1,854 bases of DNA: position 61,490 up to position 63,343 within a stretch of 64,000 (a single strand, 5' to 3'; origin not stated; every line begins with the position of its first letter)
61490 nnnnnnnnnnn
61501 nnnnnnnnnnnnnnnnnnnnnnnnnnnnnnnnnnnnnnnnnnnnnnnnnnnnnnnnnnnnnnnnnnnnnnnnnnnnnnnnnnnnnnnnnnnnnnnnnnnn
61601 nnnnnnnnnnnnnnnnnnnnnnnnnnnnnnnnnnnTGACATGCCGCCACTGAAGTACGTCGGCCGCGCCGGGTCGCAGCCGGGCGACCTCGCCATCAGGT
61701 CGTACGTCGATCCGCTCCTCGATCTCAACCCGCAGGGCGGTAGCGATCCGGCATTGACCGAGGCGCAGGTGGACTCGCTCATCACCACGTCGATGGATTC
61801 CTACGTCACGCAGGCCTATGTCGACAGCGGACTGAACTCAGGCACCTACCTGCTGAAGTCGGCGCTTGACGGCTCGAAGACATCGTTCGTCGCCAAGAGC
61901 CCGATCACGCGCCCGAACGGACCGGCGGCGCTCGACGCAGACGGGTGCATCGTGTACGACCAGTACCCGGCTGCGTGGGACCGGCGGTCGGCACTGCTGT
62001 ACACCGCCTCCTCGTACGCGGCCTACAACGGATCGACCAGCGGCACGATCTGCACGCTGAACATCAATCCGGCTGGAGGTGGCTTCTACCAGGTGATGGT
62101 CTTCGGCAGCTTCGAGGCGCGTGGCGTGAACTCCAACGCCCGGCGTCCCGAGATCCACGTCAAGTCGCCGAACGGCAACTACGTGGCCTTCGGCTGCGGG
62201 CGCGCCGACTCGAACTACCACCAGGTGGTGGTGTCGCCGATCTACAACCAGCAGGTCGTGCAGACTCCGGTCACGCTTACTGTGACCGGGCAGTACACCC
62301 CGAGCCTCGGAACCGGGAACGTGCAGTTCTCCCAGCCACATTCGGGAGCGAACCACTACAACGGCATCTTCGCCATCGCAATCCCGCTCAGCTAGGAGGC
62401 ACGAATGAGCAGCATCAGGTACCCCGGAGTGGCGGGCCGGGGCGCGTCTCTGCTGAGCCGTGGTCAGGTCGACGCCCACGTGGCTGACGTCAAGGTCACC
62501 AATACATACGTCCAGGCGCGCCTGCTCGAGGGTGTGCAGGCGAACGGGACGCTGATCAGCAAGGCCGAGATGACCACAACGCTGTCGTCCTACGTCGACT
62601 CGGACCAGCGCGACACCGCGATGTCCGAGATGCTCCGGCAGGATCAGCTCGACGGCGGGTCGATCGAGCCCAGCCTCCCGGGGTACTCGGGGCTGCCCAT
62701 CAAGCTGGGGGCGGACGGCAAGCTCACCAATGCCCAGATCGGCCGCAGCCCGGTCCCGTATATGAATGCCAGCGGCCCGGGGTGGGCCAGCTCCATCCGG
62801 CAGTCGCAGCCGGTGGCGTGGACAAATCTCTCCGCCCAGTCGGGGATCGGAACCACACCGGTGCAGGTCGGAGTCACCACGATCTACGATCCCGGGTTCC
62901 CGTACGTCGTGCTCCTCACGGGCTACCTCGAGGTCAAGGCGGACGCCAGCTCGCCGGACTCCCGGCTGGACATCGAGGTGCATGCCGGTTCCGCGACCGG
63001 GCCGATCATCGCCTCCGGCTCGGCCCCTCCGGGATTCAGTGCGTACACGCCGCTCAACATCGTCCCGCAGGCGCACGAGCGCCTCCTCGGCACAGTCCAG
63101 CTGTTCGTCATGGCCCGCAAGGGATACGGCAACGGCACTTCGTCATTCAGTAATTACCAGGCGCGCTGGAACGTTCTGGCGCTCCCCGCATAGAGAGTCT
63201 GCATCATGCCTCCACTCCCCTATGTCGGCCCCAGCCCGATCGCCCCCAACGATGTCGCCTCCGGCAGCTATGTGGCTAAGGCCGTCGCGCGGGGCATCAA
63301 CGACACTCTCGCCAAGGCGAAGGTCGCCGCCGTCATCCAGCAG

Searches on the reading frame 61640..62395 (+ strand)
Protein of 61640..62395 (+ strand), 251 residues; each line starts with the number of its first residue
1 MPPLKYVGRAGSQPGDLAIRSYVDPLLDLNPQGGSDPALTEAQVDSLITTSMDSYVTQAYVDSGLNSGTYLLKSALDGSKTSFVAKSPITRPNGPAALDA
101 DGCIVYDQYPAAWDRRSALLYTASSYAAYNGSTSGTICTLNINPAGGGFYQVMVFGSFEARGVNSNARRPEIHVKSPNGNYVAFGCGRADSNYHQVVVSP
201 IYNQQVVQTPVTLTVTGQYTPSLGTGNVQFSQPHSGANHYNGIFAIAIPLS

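Call 3: search_protein_families(library=pfam, proteins=[window:61640-62395:+], max_evalue=0.1)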
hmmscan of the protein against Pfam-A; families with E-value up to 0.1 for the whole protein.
window:61640-62395:+ (251 aa): 0 families

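Call 4: search_protein_families(library=phrogs, proteins=[window:61640-62395:+], max_evalue=0.01)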
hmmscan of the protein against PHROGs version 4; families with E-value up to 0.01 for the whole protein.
window:61640-62395:+ (251 aa): 3 families
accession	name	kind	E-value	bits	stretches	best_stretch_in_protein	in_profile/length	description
phrog_1446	-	tail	1.5e-60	205.8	1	1-241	1-242/251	minor tail protein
phrog_2938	-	unknown function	1.5e-11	44.8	1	1-193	1-188/464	-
phrog_4120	-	tail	0.0042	17.1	1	132-209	233-309/360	minor tail protein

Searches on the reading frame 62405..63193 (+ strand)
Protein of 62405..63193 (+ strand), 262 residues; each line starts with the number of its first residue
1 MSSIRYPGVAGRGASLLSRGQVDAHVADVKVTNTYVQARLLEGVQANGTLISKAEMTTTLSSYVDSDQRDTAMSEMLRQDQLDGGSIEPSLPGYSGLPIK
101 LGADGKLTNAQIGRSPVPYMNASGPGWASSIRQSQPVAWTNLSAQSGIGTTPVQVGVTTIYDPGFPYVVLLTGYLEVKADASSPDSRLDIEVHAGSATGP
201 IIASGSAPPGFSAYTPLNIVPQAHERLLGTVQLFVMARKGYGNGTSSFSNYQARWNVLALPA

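Call 3: search_protein_families(library=pfam, proteins=[window:62405-63193:+], max_evalue=0.1)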
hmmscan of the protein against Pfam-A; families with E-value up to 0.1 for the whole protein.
window:62405-63193:+ (262 aa): 0 families

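Call 4: search_protein_families(library=phrogs, proteins=[window:62405-63193:+], max_evalue=0.01)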
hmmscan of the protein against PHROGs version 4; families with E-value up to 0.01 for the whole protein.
window:62405-63193:+ (262 aa): 3 families
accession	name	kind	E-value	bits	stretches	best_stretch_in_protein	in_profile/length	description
phrog_1446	-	tail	3e-57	195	1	1-262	1-249/251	minor tail protein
phrog_4120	-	tail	5.4e-06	26.6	1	137-225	220-304/360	minor tail protein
phrog_2938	-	unknown function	0.00091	19.2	0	155-206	131-181/464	-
